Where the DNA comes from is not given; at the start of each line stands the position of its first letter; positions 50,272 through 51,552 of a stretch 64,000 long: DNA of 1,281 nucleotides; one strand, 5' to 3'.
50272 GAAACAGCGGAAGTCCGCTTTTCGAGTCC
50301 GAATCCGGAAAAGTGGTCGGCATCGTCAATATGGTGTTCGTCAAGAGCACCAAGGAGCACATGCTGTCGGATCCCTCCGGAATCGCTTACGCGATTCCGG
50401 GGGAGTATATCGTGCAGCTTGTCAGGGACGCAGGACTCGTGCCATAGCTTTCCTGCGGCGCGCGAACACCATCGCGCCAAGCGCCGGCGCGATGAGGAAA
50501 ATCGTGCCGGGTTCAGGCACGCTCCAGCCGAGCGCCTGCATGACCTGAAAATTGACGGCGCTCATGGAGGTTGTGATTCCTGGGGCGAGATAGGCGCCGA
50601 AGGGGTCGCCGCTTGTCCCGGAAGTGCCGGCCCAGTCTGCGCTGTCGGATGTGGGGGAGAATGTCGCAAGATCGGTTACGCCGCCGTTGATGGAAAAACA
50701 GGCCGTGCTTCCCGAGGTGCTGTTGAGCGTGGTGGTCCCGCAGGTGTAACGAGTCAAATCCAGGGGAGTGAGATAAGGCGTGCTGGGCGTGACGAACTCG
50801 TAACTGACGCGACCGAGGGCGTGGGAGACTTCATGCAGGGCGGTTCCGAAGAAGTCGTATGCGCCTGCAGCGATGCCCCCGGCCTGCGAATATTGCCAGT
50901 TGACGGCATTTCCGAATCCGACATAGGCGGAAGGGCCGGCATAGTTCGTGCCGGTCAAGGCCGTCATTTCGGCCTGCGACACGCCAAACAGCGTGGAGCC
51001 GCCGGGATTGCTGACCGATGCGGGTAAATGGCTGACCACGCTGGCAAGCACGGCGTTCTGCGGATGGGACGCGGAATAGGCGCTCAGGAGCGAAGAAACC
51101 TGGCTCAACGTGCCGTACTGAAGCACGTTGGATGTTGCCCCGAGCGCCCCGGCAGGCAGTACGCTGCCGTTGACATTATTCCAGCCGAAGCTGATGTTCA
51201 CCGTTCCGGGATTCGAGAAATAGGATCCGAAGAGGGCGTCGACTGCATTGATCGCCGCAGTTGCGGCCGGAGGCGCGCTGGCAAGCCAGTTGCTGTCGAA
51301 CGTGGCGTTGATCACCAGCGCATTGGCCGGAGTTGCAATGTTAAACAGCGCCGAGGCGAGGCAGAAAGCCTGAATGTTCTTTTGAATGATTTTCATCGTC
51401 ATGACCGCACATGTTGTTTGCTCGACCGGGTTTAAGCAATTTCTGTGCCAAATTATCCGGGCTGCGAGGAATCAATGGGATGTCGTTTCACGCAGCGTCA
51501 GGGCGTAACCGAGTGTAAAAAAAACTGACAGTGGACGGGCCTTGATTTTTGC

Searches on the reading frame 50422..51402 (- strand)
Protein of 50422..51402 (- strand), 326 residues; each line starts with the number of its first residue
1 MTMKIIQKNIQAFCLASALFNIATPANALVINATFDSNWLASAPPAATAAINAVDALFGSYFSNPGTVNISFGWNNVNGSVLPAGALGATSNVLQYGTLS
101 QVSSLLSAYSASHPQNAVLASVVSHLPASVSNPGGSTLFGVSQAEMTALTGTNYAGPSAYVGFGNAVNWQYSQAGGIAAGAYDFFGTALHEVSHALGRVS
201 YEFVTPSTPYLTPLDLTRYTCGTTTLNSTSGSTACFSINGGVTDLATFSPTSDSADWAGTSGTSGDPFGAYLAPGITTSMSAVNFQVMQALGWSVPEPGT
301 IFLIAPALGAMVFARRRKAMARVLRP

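Call 26: search_protein_families(library=pfam, proteins=[window:50422-51402:-], max_evalue=0.00001)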
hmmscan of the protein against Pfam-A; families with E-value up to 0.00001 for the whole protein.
window:50422-51402:- (326 aa): 1 family
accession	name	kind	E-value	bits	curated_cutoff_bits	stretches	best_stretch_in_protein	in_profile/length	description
PF07589.16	PEP-CTERM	-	6.9e-06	26.4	20.7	0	294-318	1-24/24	PEP-CTERM motif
